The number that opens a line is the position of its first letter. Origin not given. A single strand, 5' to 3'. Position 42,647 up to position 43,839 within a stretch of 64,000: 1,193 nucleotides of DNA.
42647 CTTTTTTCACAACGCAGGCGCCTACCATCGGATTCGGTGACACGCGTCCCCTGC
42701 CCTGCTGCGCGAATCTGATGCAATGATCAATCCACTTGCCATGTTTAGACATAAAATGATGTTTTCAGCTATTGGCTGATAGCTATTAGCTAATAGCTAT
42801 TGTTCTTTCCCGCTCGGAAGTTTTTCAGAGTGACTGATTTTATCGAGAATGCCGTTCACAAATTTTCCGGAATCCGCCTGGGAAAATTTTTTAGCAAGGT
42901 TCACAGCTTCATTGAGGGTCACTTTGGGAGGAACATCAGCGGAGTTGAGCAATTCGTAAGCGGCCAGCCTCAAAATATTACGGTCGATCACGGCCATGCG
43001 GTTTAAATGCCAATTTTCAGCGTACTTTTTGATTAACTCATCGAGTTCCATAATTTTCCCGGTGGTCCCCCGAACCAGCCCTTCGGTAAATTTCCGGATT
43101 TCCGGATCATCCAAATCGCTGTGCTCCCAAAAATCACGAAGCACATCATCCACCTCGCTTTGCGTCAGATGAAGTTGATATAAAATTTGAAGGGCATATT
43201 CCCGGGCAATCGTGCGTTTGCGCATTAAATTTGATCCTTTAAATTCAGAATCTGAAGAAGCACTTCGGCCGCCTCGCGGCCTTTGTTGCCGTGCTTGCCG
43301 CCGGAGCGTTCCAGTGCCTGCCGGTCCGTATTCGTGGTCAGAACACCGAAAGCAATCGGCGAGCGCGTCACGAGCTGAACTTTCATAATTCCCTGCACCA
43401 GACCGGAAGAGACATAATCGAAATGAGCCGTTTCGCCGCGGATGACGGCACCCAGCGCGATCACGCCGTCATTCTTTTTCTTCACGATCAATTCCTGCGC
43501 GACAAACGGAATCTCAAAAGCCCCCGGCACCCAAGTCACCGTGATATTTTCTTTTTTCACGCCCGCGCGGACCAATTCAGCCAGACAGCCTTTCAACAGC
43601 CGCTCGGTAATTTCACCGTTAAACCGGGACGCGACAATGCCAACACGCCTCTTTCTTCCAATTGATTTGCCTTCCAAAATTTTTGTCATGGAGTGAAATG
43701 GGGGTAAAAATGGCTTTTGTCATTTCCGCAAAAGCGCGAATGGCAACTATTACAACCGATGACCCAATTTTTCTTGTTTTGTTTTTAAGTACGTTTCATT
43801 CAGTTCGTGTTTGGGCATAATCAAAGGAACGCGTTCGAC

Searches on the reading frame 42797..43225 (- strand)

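Call 48: search_protein_families(library=pfam, proteins=[window:42797-43225:-], max_evalue=0.0001)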
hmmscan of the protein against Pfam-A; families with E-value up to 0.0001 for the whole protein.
window:42797-43225:- (142 aa): 1 family
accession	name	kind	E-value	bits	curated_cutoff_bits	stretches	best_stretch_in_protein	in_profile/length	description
PF01029.23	NusB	-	4e-38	131.2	23.1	1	6-131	2-132/133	NusB family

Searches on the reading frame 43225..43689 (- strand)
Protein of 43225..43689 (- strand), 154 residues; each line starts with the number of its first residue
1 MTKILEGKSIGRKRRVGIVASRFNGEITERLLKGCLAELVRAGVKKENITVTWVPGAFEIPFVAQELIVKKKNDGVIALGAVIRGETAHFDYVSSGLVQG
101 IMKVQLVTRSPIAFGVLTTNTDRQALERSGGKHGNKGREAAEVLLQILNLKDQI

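Call 48: search_protein_families(library=pfam, proteins=[window:43225-43689:-], max_evalue=0.0001)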
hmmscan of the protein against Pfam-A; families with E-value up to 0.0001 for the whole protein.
window:43225-43689:- (154 aa): 1 family
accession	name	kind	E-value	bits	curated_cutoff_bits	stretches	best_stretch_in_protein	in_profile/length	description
PF00885.24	DMRL_synthase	-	9.5e-55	184.8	26.7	1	15-151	3-138/139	6,7-dimethyl-8-ribityllumazine synthase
